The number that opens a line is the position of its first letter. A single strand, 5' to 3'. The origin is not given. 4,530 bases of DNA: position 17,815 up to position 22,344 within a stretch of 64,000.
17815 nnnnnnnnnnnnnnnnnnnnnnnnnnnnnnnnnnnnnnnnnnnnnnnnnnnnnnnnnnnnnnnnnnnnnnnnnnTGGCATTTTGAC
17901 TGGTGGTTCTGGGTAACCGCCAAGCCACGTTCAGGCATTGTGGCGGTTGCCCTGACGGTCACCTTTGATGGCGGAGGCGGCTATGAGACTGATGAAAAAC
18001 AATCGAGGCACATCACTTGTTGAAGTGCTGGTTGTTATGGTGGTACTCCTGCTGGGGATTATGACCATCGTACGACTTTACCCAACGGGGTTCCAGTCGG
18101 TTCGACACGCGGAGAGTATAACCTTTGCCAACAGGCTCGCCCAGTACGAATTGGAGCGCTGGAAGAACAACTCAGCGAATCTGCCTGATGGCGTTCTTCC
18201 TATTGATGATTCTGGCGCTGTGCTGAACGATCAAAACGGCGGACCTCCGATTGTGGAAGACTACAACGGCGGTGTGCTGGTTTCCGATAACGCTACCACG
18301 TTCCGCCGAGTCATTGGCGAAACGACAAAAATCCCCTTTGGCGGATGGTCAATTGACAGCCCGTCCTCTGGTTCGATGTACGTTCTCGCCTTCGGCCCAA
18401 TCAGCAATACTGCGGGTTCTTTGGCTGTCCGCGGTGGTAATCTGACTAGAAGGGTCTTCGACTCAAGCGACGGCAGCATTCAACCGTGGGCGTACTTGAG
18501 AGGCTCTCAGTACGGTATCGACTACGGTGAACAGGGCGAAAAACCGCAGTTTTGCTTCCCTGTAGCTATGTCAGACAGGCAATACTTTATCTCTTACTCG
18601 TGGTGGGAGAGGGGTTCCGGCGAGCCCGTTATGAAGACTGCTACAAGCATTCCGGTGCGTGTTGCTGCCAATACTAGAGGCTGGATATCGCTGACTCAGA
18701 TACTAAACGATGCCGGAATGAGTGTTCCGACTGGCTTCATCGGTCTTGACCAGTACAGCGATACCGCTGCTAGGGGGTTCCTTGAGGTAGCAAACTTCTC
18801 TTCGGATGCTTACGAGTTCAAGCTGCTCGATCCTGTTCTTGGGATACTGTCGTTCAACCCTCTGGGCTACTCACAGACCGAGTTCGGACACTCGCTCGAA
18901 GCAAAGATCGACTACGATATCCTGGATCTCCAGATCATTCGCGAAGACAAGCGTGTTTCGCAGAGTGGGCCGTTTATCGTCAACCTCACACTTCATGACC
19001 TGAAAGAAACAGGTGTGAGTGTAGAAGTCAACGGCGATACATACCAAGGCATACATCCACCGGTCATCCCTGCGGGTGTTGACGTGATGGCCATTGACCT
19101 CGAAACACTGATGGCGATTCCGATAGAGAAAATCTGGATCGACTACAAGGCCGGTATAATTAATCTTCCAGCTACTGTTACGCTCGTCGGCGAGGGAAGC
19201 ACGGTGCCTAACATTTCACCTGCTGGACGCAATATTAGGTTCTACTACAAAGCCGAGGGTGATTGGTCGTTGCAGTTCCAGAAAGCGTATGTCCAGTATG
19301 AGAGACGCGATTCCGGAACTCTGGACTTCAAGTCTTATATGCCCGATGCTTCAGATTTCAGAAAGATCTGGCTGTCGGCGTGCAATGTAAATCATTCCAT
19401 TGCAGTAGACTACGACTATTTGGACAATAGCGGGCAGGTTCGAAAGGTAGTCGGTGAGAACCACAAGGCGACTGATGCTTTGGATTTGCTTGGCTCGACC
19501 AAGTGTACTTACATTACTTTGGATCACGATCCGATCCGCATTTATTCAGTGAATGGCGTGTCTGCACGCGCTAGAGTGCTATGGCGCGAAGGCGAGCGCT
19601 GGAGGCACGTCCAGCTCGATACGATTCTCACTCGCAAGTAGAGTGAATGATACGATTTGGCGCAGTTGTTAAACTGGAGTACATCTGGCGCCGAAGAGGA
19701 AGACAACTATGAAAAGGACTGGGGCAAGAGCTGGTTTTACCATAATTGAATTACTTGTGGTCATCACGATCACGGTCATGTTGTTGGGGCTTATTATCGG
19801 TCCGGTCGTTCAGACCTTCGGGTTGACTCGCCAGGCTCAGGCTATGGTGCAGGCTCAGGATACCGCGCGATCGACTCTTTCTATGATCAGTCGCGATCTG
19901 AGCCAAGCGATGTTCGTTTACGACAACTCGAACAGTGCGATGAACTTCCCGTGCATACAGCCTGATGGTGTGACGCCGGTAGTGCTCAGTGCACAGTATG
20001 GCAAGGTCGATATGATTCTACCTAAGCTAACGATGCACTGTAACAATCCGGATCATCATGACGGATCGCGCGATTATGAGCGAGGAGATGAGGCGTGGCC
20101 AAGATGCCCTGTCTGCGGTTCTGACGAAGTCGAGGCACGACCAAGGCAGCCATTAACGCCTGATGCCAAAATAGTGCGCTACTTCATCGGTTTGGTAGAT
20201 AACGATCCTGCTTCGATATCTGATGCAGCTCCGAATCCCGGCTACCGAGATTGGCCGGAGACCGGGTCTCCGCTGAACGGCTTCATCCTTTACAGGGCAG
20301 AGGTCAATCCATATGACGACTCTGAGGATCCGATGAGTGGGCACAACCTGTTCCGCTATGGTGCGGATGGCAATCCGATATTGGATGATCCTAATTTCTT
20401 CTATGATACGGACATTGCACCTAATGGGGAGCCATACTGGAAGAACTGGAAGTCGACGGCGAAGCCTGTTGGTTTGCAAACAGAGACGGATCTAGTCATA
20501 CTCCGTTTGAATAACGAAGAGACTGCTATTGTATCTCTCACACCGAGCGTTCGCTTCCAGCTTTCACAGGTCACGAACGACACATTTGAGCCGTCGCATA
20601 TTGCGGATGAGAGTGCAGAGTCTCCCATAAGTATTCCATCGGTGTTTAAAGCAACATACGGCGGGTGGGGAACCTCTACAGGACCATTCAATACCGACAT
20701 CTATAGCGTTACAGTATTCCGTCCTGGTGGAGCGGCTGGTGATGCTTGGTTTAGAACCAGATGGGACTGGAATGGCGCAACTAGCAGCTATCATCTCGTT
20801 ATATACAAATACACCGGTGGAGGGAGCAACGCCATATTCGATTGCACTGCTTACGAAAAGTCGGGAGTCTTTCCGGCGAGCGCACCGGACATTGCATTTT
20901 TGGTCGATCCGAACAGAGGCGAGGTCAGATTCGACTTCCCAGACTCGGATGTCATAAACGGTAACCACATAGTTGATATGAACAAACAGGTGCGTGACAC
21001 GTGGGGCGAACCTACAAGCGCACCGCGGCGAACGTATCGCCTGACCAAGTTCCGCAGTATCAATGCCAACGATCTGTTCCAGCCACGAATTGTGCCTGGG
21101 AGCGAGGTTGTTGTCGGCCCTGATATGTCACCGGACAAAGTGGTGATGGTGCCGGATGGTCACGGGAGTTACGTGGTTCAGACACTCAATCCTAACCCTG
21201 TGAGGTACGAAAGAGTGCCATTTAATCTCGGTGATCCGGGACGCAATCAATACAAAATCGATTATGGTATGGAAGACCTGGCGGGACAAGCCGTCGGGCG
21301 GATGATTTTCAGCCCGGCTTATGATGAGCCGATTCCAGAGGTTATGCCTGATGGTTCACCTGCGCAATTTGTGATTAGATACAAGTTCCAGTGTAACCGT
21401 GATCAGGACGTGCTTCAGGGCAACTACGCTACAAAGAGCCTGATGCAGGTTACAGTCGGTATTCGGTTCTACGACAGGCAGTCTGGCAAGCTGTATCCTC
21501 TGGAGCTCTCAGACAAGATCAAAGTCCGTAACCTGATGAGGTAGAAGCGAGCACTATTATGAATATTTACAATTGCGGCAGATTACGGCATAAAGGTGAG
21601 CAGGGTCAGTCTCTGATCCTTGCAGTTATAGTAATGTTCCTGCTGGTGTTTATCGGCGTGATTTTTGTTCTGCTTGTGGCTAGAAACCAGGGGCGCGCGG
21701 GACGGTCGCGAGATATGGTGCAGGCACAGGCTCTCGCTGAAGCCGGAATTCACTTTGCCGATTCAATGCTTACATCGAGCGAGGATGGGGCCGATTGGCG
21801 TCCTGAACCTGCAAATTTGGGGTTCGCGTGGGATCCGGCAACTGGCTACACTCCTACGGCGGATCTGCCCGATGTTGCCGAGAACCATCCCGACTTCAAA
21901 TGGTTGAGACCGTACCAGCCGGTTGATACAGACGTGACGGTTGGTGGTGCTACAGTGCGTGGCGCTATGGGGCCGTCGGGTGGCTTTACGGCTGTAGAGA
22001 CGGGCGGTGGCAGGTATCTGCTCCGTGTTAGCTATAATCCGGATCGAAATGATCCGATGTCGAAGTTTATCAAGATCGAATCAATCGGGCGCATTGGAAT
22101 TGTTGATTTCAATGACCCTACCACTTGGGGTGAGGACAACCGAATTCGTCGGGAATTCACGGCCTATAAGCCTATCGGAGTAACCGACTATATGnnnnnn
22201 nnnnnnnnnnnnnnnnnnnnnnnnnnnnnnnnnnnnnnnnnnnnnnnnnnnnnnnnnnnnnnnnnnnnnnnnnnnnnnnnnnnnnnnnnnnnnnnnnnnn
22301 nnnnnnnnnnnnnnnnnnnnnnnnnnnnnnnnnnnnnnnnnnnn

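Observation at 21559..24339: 926-aa GspK/PilX-like cap pilin lacking Glu+5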

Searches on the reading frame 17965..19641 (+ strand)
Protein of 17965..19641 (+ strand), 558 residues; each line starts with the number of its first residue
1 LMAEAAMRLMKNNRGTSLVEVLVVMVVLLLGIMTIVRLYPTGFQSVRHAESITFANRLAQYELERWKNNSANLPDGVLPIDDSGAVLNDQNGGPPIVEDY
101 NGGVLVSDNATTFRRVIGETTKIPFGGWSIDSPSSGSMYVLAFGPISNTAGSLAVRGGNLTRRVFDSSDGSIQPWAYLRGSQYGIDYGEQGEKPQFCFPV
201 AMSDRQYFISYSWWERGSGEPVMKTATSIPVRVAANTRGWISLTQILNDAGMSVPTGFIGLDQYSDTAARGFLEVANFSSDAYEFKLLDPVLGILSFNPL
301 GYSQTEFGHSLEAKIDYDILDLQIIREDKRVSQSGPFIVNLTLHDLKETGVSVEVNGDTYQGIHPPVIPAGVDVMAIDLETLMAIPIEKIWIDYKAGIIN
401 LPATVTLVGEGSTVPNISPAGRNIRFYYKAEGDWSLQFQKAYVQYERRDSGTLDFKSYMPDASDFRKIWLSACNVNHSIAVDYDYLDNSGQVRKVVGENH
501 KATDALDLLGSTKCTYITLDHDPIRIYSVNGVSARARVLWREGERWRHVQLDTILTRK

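Call 6: search_protein_families(library=pfam, proteins=[window:17965-19641:+], max_evalue=0.1)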
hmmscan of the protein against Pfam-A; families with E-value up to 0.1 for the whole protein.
window:17965-19641:+ (558 aa): 1 family
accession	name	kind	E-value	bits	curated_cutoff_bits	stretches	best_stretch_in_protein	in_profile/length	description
PF07963.17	N_methyl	-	0.00071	19.5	21.2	1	10-34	1-25/27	Prokaryotic N-terminal methylation motif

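Call 11: search_protein_families(library=ncbifam, proteins=[window:17965-19641:+], max_evalue=1)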
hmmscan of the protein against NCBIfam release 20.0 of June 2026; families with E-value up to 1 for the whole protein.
window:17965-19641:+ (558 aa): 6 families
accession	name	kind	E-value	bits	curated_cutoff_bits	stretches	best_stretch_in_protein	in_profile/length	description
TIGR02523.1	type_IV_pilV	equivalog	5.8e-06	26.8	52.2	1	14-73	2-61/139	type IV pilus modification protein PilV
NF041013.1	T4P_ComGE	equivalog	0.0005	20.1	49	1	11-71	1-61/83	competence type IV pilus minor pilin ComGE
TIGR02598.1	TIGR02598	subfamily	0.0091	16.2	51.4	1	16-86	2-79/151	Verru_Chthon cassette protein B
NF007660.0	PRK10332.1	equivalog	0.025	15.1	86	1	10-64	5-53/107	prepilin-type N-terminal cleavage/methylation domain-containing protein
NF007800.0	PRK10506.1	equivalog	0.15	11.9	158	1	8-30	3-25/163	prepilin peptidase-dependent protein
TIGR02532.1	IV_pilin_GFxxxE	domain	0.35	10.8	16.3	1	17-34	5-22/24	prepilin-type N-terminal cleavage/methylation domain-containing protein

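Call 64: search_solved_structures(query=window:17965-19638:+, max_evalue=1)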
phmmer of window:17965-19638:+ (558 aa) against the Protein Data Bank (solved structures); distinct sequences matched with E-value up to 1: 1.
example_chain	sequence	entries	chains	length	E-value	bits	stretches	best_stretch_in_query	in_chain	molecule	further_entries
9fov_A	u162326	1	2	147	0.59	11.7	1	401-431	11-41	Tryparedoxin, putative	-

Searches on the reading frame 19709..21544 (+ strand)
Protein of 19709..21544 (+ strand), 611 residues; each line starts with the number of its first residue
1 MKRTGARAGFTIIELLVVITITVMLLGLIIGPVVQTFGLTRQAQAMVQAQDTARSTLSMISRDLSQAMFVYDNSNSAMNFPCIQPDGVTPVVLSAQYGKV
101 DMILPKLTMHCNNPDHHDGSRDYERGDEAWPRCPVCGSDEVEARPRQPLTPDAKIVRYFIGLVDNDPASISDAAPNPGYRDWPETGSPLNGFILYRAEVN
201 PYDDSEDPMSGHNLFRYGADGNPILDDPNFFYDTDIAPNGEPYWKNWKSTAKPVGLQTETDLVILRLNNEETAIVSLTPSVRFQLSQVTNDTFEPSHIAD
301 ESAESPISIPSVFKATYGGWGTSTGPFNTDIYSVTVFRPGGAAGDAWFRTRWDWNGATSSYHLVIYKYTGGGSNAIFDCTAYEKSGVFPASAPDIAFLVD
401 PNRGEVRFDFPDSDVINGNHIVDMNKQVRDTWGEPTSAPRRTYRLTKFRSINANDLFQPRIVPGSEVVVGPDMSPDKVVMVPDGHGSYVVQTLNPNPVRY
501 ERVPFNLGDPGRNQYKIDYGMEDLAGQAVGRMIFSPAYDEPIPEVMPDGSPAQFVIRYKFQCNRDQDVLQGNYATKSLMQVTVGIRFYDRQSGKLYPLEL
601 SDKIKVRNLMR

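Call 6: search_protein_families(library=pfam, proteins=[window:19709-21544:+], max_evalue=0.1)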
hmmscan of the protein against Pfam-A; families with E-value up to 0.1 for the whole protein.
window:19709-21544:+ (611 aa): 1 family
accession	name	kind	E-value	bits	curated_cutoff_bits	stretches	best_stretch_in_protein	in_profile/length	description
PF07963.17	N_methyl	-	0.003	17.5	21.2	1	7-29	4-26/27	Prokaryotic N-terminal methylation motif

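Call 11: search_protein_families(library=ncbifam, proteins=[window:19709-21544:+], max_evalue=1)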
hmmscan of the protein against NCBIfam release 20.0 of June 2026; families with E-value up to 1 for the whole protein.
window:19709-21544:+ (611 aa): 15 families
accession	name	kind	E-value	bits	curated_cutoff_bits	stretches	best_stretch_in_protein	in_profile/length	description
NF038304.1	EPS_HpsC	equivalog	1.3e-10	41.4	200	1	6-74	19-87/318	hormogonium polysaccharide secretion pseudopilin HpsC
TIGR02599.1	TIGR02599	subfamily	5.6e-07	29.1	256.5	1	9-72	1-66/361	Verru_Chthon cassette protein C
TIGR01708.2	typeII_sec_gspH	equivalog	0.00016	21.7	80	1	8-51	2-42/169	type II secretion system minor pseudopilin GspH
TIGR01710.1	typeII_sec_gspG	equivalog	0.00049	20.1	88.85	1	9-51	2-44/134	type II secretion system major pseudopilin GspG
TIGR02596.1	TIGR02596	subfamily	0.0051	16.9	70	1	10-55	1-49/196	Verru_Chthon cassette protein D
TIGR02532.1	IV_pilin_GFxxxE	domain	0.018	14.9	16.3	1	7-29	1-23/24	prepilin-type N-terminal cleavage/methylation domain-containing protein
NF007800.0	PRK10506.1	equivalog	0.021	14.6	158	1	6-63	7-57/163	prepilin peptidase-dependent protein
NF038303.1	EPS_HpsB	equivalog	0.027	14.5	150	1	8-59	3-54/211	hormogonium polysaccharide secretion pseudopilin HpsB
NF040999.1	pilin_ComGC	equivalog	0.029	14.5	75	1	8-33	2-27/84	competence type IV pilus major pilin ComGC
NF040982.1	ComGD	equivalog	0.043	14.2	70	1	8-39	2-33/139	competence type IV pilus minor pilin ComGD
NF007862.0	PRK10574.1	equivalog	0.069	13.3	138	1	7-38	4-34/145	prepilin peptidase-dependent pilin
NF041013.1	T4P_ComGE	equivalog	0.15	12.2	49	1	9-57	5-53/83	competence type IV pilus minor pilin ComGE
TIGR03556.1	photolyase_8HDF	exception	0.2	10.5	884.6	1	241-272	148-179/471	deoxyribodipyrimidine photo-lyase, 8-HDF type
NF041002.1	pilin_ComGF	equivalog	0.23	11.7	80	1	8-37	2-31/139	competence type IV pilus minor pilin ComGF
NF047828.1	T3SSXpsI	equivalog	0.26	11.3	150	0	9-58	3-52/132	type II secretion system protein XpsI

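Call 63: search_solved_structures(query=window:19709-21541:+, max_evalue=1)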
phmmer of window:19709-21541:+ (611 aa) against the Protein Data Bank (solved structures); distinct sequences matched with E-value up to 1: 3.
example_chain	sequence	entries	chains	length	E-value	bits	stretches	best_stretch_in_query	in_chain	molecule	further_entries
1tez_A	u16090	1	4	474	0.34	12.4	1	241-280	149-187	Deoxyribodipyrimidine photo-lyase type I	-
1owl_A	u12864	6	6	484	0.35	12.3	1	241-280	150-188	Deoxyribodipyrimidine photolyase | PHOTOLYASE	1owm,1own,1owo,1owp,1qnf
9egp_A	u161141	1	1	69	0.65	11.4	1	6-64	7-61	Geopilin domain 1 protein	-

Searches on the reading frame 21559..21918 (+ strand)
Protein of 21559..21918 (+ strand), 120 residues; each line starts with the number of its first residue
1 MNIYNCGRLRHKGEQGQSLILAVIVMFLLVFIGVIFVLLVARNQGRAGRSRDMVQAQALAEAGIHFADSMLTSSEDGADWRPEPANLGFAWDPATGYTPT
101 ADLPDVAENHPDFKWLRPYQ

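Call 10: search_protein_families(library=pfam, proteins=[window:21559-21918:+], max_evalue=10)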
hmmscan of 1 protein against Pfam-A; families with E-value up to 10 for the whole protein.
seq(120 aa): 4 families
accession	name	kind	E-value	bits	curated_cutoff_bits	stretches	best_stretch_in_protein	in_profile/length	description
PF10812.13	DUF2561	-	0.048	14.2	27.8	1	19-53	65-99/202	Protein of unknown function (DUF2561)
PF25184.1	YxzE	-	0.094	14.2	40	1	23-54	3-34/65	YxzE-like putative bacteriocin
PF05569.17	Peptidase_M56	-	0.12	11.9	31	1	15-62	98-147/296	BlaR1 peptidase M56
PF14341.11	PilX_N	-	0.29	11.6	25.5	1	15-64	1-50/51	PilX N-terminal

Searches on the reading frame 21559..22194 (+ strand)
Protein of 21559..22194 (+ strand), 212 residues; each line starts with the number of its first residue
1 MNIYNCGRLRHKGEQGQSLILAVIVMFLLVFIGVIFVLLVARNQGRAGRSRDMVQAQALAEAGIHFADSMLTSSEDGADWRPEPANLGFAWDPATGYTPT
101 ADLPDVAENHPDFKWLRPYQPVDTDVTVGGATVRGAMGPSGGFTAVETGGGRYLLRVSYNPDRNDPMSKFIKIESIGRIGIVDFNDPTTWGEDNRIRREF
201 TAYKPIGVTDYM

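Call 65: predict_structure(alignment_id=A3)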
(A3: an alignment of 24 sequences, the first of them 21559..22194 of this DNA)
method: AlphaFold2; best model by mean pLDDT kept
length: 212 residues; sequences in the alignment: 24
mean_pLDDT: 86.0   pTM: 0.72
mean pLDDT of the five models: 86.0, 84.7, 83.1, 80.4, 78.9
residues with pLDDT >= 90: 128; 70-90: 53; 50-70: 18; < 50: 13
segments of 3 or more residues with pLDDT < 50: 1-3, 208-212
pLDDT, mean of each block of 10 residues (from residue 1): 49 69 96 97 88 90 94 92 96 96 96 95 97 96 93 92 82 91 74 67 66 41
secondary structure, 60 per line:
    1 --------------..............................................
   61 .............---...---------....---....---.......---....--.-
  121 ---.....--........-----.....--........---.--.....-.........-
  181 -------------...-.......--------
elements in order: H15-73 E89-92 E96-99 H103-109 H113-116 E124-128 E131-138 E144-148 E151-158 H166-169 E171-179 E198-204
